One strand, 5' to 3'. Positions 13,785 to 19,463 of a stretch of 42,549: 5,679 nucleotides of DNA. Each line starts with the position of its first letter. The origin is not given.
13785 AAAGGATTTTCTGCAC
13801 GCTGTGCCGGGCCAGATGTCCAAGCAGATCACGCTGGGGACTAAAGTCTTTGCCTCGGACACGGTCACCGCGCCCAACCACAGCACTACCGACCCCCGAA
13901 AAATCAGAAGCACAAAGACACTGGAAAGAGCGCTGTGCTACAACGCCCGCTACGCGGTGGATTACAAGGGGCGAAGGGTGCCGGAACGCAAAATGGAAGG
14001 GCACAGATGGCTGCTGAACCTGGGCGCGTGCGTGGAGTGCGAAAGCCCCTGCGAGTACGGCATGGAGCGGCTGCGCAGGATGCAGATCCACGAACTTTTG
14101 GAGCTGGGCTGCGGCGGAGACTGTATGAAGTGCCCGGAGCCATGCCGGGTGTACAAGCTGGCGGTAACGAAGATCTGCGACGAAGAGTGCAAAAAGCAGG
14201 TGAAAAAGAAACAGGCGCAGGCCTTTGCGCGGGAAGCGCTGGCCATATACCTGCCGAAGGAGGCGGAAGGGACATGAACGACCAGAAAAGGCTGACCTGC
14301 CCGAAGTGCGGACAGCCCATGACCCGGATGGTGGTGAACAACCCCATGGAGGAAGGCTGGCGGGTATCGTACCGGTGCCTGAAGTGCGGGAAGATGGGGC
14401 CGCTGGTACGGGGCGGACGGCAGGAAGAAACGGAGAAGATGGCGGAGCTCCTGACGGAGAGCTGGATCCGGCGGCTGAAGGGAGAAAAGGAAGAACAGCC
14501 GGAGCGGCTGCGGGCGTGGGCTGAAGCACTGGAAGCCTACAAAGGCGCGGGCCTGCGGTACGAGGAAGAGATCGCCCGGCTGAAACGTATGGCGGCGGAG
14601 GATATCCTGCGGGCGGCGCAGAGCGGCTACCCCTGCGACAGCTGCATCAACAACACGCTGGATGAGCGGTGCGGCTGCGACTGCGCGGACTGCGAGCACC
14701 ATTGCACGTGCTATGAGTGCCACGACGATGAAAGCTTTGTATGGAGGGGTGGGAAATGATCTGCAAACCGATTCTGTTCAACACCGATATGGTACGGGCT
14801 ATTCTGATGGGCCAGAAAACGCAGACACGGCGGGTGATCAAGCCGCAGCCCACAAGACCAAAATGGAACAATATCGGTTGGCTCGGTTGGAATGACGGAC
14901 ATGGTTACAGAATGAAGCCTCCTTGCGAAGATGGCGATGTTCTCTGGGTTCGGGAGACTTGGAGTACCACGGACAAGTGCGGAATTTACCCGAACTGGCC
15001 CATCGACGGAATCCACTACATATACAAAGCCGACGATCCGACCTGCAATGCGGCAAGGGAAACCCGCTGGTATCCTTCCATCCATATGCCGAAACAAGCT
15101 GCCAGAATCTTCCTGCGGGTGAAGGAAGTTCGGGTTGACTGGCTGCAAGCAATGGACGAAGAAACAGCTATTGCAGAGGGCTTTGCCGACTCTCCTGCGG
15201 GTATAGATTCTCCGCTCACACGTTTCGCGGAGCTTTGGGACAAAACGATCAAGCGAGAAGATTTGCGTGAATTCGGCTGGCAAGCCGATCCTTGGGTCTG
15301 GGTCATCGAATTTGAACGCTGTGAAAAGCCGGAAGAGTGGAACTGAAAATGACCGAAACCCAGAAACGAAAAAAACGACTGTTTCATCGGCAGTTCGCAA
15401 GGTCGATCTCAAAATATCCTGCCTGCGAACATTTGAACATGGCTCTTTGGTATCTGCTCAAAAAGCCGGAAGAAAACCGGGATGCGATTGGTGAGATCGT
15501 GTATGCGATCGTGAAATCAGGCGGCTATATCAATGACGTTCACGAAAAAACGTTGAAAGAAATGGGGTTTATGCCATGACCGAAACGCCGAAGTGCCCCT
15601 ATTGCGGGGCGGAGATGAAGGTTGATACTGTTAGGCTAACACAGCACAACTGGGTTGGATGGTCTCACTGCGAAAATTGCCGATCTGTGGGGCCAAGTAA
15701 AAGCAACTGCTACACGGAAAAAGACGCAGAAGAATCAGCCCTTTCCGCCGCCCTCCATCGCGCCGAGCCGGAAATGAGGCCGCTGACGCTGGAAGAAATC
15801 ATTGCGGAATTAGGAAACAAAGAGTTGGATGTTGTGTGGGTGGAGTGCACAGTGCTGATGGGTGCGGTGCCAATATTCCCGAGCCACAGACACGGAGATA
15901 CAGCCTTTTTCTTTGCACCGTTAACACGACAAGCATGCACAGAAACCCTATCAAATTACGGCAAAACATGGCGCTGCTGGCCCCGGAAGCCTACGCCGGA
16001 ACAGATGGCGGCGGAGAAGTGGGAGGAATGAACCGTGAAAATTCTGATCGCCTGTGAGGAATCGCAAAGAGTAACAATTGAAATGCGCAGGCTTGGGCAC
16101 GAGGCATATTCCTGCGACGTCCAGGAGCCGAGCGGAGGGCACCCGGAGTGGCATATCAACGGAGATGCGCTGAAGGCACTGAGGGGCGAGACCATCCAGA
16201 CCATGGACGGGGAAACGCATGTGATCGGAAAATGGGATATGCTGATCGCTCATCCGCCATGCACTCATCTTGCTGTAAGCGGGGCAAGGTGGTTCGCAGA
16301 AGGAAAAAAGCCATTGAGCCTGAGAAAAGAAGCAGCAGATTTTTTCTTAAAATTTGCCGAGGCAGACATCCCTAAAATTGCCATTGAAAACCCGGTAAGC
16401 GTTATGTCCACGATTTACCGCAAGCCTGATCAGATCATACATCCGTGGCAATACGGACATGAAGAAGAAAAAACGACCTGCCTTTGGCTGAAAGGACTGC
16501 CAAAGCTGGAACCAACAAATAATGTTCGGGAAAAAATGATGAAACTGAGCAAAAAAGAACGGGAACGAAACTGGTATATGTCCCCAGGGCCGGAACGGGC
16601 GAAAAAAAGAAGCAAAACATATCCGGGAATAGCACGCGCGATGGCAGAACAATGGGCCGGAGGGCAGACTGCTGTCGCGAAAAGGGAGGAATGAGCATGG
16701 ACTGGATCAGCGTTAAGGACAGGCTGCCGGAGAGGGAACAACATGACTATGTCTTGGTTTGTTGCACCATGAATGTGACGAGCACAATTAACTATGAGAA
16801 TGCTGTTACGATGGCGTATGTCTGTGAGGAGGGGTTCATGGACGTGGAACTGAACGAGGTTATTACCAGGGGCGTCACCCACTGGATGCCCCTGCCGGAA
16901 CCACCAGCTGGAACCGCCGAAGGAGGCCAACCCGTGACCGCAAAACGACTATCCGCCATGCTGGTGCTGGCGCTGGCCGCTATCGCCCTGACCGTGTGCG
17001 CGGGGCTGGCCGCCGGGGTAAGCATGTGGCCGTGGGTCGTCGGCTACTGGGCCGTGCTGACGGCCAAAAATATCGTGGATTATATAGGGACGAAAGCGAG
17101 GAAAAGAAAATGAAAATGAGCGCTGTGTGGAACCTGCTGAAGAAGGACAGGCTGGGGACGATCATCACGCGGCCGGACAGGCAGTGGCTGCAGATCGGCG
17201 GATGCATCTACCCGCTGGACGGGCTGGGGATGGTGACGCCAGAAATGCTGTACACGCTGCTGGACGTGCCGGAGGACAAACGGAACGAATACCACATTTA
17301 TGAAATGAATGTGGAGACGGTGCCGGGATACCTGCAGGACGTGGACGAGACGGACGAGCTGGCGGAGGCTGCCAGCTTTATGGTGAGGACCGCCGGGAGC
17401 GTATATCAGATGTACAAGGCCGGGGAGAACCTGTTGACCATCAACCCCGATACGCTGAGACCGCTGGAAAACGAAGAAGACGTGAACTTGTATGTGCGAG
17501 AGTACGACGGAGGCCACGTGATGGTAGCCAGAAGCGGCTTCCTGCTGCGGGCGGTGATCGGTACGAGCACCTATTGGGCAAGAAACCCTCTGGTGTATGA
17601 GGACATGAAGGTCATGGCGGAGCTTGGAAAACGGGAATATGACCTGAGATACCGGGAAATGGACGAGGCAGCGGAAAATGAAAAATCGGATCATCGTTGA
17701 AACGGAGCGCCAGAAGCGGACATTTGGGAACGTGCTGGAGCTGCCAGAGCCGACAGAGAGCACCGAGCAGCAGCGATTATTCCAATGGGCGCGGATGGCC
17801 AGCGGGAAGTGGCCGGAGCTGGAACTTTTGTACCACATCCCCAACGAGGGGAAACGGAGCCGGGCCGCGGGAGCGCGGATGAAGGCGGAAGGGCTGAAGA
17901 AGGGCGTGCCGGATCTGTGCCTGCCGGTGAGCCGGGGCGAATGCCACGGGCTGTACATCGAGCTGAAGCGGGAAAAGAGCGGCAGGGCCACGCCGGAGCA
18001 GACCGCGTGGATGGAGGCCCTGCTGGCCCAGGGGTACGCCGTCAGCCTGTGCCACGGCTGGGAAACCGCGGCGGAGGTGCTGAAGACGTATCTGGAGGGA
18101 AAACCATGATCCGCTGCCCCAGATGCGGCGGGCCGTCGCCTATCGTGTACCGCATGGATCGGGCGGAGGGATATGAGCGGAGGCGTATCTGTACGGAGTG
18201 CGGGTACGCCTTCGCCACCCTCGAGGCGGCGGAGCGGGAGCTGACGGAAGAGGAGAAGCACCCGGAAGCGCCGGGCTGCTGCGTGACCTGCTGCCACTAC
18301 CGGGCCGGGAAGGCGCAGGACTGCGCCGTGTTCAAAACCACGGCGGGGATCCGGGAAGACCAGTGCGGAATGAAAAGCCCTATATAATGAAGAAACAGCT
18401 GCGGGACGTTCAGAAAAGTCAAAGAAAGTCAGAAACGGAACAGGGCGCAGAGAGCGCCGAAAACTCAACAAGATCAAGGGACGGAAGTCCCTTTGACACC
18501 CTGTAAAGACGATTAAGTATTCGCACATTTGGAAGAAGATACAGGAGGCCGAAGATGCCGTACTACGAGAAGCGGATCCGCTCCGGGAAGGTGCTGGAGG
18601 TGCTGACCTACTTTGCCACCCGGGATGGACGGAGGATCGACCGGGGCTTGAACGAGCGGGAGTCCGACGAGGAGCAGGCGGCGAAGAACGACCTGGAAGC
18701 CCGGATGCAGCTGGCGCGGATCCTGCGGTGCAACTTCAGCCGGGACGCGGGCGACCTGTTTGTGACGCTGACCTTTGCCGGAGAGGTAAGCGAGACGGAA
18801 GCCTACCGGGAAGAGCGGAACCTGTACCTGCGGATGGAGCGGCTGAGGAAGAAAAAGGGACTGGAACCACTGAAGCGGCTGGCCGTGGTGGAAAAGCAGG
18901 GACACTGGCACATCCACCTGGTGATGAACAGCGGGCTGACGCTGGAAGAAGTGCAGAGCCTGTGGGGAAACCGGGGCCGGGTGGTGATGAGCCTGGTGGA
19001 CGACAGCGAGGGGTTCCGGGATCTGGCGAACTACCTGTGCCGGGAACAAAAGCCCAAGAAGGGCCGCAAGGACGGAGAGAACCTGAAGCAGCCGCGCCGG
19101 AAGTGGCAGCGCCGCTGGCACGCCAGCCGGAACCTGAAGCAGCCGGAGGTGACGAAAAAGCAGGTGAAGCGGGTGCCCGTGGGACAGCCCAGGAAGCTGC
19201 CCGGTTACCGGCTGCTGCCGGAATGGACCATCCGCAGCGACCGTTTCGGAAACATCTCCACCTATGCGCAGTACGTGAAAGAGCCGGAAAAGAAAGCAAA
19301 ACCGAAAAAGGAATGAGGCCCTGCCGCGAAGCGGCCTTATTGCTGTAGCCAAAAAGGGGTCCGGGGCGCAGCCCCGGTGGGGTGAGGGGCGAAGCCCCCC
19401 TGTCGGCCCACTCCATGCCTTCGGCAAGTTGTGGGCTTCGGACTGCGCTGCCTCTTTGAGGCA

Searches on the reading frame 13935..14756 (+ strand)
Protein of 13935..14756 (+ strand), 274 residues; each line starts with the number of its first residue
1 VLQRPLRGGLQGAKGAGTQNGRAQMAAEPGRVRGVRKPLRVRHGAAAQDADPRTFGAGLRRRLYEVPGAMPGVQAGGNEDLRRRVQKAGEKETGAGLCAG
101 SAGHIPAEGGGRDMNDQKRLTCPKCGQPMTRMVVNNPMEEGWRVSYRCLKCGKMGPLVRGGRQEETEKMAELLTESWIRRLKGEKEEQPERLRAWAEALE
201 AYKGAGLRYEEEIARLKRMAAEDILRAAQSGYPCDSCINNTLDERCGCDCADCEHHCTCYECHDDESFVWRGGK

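Call 17: search_protein_families(library=phrogs, proteins=[window:13935-14756:+], max_evalue=0.001)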
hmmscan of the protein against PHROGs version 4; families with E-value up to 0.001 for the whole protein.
window:13935-14756:+ (274 aa): 1 family
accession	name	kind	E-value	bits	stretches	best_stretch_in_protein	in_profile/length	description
phrog_95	-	integration and excision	0.00051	19.7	1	120-219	377-469/651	integrase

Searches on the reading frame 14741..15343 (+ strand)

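Call 17: search_protein_families(library=phrogs, proteins=[window:14741-15343:+], max_evalue=0.001)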
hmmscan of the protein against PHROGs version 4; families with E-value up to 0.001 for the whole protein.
window:14741-15343:+ (201 aa): 4 families
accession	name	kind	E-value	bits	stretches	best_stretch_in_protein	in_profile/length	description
phrog_874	-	unknown function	3.4e-57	195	1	5-196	64-259/277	-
phrog_18361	-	unknown function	1.7e-22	81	1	116-198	1-90/92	-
phrog_27495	-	unknown function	1.1e-09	39.3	1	5-39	4-38/186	-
phrog_28019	-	unknown function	1.1e-09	39.2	1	8-37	3-32/55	-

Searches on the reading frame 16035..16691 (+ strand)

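Call 17: search_protein_families(library=phrogs, proteins=[window:16035-16691:+], max_evalue=0.001)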
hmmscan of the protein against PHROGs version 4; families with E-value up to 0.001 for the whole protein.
window:16035-16691:+ (219 aa): 2 families
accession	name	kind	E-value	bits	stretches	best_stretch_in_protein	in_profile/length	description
phrog_757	-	other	2.5e-72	243.9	1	1-214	15-225/247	DNA methyltransferase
phrog_27471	-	unknown function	5.6e-36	123.6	1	110-208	3-93/93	-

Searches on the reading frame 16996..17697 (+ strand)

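Call 17: search_protein_families(library=phrogs, proteins=[window:16996-17697:+], max_evalue=0.001)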
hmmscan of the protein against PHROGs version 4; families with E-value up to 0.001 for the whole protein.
window:16996-17697:+ (234 aa): 1 family
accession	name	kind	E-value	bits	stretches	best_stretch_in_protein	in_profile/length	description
phrog_24518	-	unknown function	1e-12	49.1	1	39-190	1-166/211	-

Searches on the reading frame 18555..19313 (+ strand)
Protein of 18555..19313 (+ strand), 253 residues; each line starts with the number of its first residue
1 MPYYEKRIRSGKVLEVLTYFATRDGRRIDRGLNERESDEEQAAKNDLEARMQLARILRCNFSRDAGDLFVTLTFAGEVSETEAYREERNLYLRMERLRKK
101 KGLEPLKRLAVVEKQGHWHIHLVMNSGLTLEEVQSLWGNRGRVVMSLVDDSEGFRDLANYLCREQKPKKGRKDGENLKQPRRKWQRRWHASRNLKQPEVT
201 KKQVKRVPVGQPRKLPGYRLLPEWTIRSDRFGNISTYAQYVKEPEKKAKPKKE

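Call 17: search_protein_families(library=phrogs, proteins=[window:18555-19313:+], max_evalue=0.001)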
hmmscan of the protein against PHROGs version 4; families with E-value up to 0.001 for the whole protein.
window:18555-19313:+ (253 aa): 2 families
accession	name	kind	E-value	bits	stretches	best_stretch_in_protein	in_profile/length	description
phrog_3584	-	DNA, RNA and nucleotide metabolism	9.1e-47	160.7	1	1-252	3-258/265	replication initiation protein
phrog_3419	-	DNA, RNA and nucleotide metabolism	1.4e-08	35.6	1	27-202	68-237/289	rolling circle DNA replication initiation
